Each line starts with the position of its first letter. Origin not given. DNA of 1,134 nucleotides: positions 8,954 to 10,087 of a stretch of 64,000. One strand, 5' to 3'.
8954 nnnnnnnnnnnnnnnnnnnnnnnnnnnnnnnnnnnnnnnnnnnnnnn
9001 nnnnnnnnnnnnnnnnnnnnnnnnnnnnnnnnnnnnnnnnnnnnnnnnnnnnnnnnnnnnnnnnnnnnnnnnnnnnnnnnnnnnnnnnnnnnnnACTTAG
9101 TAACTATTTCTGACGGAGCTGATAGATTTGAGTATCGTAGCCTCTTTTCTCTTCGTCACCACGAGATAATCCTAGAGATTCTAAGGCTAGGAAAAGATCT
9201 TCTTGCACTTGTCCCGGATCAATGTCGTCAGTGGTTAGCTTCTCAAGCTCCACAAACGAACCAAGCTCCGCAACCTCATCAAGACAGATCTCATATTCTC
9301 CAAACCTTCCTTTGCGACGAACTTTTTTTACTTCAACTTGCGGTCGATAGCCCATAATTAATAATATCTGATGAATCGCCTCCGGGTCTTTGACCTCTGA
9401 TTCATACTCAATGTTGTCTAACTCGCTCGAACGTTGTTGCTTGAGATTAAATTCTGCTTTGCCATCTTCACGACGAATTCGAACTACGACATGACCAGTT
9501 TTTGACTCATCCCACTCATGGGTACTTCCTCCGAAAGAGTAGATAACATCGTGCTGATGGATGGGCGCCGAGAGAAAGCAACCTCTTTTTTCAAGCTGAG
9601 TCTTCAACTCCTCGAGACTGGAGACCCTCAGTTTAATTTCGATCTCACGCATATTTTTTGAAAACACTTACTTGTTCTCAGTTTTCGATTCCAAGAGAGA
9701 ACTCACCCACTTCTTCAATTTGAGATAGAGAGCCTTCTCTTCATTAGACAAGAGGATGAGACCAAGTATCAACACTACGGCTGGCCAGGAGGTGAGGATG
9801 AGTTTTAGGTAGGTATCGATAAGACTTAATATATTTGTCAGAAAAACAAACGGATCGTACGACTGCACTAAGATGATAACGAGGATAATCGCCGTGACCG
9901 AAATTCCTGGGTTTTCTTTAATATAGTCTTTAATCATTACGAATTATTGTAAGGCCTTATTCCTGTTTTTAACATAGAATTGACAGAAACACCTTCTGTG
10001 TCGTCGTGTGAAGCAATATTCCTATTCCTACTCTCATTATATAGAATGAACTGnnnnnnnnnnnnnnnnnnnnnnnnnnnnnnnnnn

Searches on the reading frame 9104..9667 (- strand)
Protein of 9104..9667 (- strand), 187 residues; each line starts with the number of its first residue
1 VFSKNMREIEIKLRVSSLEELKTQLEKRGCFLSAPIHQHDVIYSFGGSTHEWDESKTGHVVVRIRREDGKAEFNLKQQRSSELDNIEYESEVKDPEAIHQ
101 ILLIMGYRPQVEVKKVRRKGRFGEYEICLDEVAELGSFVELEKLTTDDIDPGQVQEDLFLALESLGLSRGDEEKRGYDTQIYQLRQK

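Call 3: search_protein_families(library=pfam, proteins=[window:9104-9667:-], max_evalue=1)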
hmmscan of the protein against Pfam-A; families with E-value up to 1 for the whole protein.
window:9104-9667:- (187 aa): 1 family
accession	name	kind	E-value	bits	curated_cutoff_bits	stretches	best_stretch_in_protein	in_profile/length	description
PF01928.26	CYTH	-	1.8e-22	80.5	23.2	1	6-177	1-179/179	CYTH domain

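Call 4: search_protein_families(library=ncbifam, proteins=[window:9104-9667:-], max_evalue=1)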
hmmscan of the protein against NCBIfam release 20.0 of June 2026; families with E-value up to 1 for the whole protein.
window:9104-9667:- (187 aa): 2 families
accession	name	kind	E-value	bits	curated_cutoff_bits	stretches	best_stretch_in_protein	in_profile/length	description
TIGR00318.1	cyaB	equivalog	1.9e-18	66.9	57.95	1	6-177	1-168/174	class IV adenylate cyclase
NF010706.0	PRK14108.1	equivalog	0.054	11.1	724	1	72-130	467-524/986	bifunctional [glutamine synthetase] adenylyltransferase/[glutamine synthetase]-adenylyl-L-tyrosine phosphorylase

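Call 29: find_homologous_proteins(query=window:9104-9667:-)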
Query window:9104-9667:- (187 aa): 389 proteins with E <= 0.001 among 507 candidates; the best 120 are listed.
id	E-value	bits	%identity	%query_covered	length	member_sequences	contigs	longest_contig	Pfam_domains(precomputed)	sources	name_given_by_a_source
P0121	2.7e-113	394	100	97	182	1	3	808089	PF01928.27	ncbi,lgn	-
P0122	1.2e-82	294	75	97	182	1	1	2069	PF01928.27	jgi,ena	-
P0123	2.1e-78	280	72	96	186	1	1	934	PF01928.27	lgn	-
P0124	2.1e-77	277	70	96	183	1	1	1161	PF01928.27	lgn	-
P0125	5.4e-76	272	70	97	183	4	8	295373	PF01928.27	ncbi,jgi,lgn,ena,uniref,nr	ncbi:MAG: Adenylyl cyclase CyaB [Candidatus Jorgensenbacteria bacterium GW2011_GWA1_48_13]|uniref:Ad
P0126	6.8e-76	272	67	97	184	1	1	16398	PF01928.27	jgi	-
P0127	3.8e-75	269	67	96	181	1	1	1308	PF01928.27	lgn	-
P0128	9.9e-75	268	68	97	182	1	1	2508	PF01928.27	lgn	-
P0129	2.3e-74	267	65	97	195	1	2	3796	PF01928.27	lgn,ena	-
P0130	4.2e-74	266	67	97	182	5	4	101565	PF01928.27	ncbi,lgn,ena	-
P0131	6.1e-74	266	70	96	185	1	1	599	PF01928.27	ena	-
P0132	1.0e-73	265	66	96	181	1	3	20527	PF01928.27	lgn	-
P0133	1.1e-73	265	66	97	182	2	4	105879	PF01928.27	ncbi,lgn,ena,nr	ncbi:MAG: putative Adenylyl cyclase CyaB [Parcubacteria group bacterium Gr01-1014_18]|nr:MAG: putati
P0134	1.2e-73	265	67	98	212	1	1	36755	PF01928.27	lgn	-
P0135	3.9e-73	263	65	97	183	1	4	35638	PF01928.27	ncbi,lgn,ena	-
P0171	1.7e-68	248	62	97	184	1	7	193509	PF01928.27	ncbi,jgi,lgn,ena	ncbi:MAG: class IV adenylate cyclase [Minisyncoccia bacterium]|jgi:adenylate cyclase class 2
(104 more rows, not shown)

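Call 31: find_encoding_contigs(protein=P0125, flank=7000, max_places=3)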
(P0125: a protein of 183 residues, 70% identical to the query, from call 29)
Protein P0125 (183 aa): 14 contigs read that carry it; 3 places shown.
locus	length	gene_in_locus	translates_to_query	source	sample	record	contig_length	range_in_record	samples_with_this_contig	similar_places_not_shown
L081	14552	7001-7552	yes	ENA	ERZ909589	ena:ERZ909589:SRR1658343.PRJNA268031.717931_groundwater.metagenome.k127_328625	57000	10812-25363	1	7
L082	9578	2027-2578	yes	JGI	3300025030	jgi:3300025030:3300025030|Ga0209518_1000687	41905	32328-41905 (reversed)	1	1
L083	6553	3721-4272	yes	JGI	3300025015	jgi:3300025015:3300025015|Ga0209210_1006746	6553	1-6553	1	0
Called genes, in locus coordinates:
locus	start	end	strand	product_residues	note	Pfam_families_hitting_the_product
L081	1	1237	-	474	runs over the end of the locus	PF08309:LVIVD (weak)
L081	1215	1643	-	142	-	-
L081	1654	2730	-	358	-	PF00482:T2SSF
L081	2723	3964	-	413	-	PF00437:T2SSE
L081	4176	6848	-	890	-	PF00690:Cation_ATPase_N, PF00122:E1-E2_ATPase, PF00702:Hydrolase, PF13246:Cation_ATPase, PF12710:HAD (faint), PF08282:Hydrolase_3 (faint), PF00689:Cation_ATPase_C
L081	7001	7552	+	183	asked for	PF01928:CYTH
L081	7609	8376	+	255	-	PF00106:adh_short, PF08659:KR, PF13561:adh_short_C2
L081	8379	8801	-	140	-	PF00924:MS_channel_2nd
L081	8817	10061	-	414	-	PF21269:TreT_GT1, PF20706:GT4-conflict (faint), PF00534:Glycos_transf_1, PF13692:Glyco_trans_1_4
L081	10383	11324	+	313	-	PF01551:Peptidase_M23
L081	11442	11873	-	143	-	PF07681:DoxX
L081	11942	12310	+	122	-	PF00903:Glyoxalase, PF12681:Glyoxalase_2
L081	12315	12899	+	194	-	PF00561:Abhydrolase_1 (faint), PF06821:Ser_hydrolase, PF12146:Hydrolase_4 (faint), PF12697:Abhydrolase_6 (weak)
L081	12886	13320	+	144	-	PF00293:NUDIX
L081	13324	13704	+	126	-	-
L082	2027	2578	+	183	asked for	PF01928:CYTH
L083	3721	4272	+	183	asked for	PF01928:CYTH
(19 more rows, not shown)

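Call 32: find_encoding_contigs(protein=P0171, flank=7000, max_places=3)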
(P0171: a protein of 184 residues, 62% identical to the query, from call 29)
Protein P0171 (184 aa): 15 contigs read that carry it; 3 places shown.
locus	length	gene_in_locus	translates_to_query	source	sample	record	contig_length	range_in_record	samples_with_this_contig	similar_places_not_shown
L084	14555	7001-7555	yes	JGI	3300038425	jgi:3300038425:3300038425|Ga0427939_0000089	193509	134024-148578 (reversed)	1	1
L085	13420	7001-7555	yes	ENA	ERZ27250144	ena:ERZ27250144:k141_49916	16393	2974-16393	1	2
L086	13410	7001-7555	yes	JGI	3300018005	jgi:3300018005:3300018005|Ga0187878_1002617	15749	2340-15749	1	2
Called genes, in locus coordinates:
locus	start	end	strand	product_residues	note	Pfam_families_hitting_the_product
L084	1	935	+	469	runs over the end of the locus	PF00749:tRNA-synt_1c, PF19269:Anticodon_2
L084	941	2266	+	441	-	PF01551:Peptidase_M23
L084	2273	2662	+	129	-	-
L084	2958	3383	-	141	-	-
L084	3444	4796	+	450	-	PF01225:Mur_ligase, PF08245:Mur_ligase_M, PF02875:Mur_ligase_C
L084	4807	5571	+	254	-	-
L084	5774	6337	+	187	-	PF18931:DUF5680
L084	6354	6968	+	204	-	PF00881:Nitroreductase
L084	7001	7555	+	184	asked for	PF01928:CYTH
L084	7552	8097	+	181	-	PF00561:Abhydrolase_1, PF06821:Ser_hydrolase, PF12146:Hydrolase_4 (faint), PF12697:Abhydrolase_6 (faint), PF10230:LIDHydrolase (faint)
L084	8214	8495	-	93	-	-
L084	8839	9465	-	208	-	-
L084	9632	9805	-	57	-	-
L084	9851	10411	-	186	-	-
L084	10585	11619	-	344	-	-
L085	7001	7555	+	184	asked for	PF01928:CYTH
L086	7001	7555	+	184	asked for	PF01928:CYTH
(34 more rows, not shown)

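Call 39: search_protein_families(library=padloc, proteins=[window:9104-9667:-], max_evalue=0.01)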
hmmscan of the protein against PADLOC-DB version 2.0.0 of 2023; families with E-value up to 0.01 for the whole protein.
window:9104-9667:- (187 aa): 0 families

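Call 40: search_protein_families(library=phrogs, proteins=[window:9104-9667:-], max_evalue=0.01)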
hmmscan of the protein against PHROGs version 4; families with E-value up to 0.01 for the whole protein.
window:9104-9667:- (187 aa): 0 families

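Call 42: find_encoding_contigs(protein=P0121, flank=10000, max_places=3)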
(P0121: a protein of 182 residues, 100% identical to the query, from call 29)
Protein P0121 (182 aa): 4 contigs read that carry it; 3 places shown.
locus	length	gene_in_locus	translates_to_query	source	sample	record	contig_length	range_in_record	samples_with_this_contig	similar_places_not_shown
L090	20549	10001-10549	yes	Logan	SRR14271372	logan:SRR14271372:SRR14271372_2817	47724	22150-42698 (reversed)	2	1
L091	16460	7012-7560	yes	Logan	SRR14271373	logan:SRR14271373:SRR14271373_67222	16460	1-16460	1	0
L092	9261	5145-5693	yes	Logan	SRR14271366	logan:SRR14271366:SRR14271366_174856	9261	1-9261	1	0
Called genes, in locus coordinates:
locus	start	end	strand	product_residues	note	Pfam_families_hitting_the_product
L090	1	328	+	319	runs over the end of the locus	PF01145:Band_7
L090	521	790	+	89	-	-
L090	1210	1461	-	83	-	-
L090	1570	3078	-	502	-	PF01569:PAP2, PF14067:LssY_C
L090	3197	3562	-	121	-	-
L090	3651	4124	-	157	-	-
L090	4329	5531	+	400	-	PF00089:Trypsin (faint), PF13365:Trypsin_2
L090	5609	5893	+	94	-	-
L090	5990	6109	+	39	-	-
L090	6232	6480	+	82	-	-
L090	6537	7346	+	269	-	-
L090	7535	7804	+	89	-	-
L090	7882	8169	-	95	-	PF01381:HTH_3 (weak)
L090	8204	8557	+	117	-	-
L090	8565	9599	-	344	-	PF00696:AA_kinase, PF01472:PUA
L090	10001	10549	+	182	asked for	PF01928:CYTH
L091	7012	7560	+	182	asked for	PF01928:CYTH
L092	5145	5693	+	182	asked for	PF01928:CYTH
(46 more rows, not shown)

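Call 45: find_encoding_contigs(protein=P0126, flank=7000, max_places=2)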
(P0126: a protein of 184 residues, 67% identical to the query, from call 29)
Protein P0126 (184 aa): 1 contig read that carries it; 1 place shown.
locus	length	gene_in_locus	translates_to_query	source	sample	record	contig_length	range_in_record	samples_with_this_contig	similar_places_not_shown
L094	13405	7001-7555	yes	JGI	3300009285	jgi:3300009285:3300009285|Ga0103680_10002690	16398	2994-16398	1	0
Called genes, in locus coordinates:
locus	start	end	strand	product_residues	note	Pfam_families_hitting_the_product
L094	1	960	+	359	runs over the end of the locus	PF00270:DEAD, PF04851:ResIII, PF00271:Helicase_C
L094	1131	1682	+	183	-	PF00929:RNase_T, PF13482:RNase_H_2 (faint)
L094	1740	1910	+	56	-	-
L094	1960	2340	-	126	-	PF00072:Response_reg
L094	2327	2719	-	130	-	PF00072:Response_reg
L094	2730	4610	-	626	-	PF00672:HAMP, PF00512:HisKA, PF02518:HATPase_c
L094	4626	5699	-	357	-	PF00532:Peripla_BP_1, PF13407:Peripla_BP_4, PF13377:Peripla_BP_3 (faint)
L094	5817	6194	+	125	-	-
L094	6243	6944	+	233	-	PF00106:adh_short, PF13561:adh_short_C2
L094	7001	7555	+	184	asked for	PF01928:CYTH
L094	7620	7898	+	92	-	-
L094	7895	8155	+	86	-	PF15738:YafQ_toxin (weak)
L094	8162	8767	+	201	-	PF00857:Isochorismatase (faint)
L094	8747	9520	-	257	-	PF03372:Exo_endo_phos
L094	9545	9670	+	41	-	-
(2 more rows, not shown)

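Call 67: search_solved_structures(query=window:9104-9667:-, max_evalue=0.01)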
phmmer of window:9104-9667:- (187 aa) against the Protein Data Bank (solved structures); distinct sequences matched with E-value up to 0.01: 7.
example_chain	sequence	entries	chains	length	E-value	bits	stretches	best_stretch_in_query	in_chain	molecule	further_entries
7ns8_A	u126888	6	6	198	6.2e-11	45.6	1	8-145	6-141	Triphosphate tunnel metalloenzyme Saci_0718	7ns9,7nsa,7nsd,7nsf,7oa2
2fjt_A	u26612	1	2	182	1.5e-06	31.3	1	7-177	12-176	Adenylyl cyclase class IV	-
3n0y_A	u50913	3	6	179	1.5e-06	31.3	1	7-177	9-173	Adenylate cyclase 2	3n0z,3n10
2dc4_A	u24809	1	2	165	6.5e-06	29.2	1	8-177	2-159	165aa long hypothetical protein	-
2een_A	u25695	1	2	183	8.1e-05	25.6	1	12-177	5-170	Hypothetical protein PH1819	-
2aca_A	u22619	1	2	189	0.00011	25.2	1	63-179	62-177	putative adenylate cyclase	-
1yem_A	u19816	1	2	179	0.0019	21.2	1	85-183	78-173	Conserved hypothetical protein Pfu-838710-001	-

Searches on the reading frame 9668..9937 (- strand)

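Call 3: search_protein_families(library=pfam, proteins=[window:9668-9937:-], max_evalue=1)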
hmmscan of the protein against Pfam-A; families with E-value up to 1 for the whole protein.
window:9668-9937:- (89 aa): 2 families
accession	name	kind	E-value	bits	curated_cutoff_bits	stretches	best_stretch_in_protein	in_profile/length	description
PF13019.12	Sde2_N_Ubi_yeast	-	0.019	15.8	26.4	1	22-87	3-73/86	Yeast Splicing regulator sde2, N-terminal ubiquitin domain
PF22570.1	LiaF-TM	-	0.17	13.2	27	1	34-67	15-47/98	LiaF transmembrane domain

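Call 4: search_protein_families(library=ncbifam, proteins=[window:9668-9937:-], max_evalue=1)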
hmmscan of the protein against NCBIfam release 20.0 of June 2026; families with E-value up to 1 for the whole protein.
window:9668-9937:- (89 aa): 0 families

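Call 39: search_protein_families(library=padloc, proteins=[window:9668-9937:-], max_evalue=0.01)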
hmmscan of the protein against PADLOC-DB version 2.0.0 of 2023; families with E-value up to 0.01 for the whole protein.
window:9668-9937:- (89 aa): 0 families

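Call 40: search_protein_families(library=phrogs, proteins=[window:9668-9937:-], max_evalue=0.01)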
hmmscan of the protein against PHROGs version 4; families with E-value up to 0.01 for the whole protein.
window:9668-9937:- (89 aa): 0 families
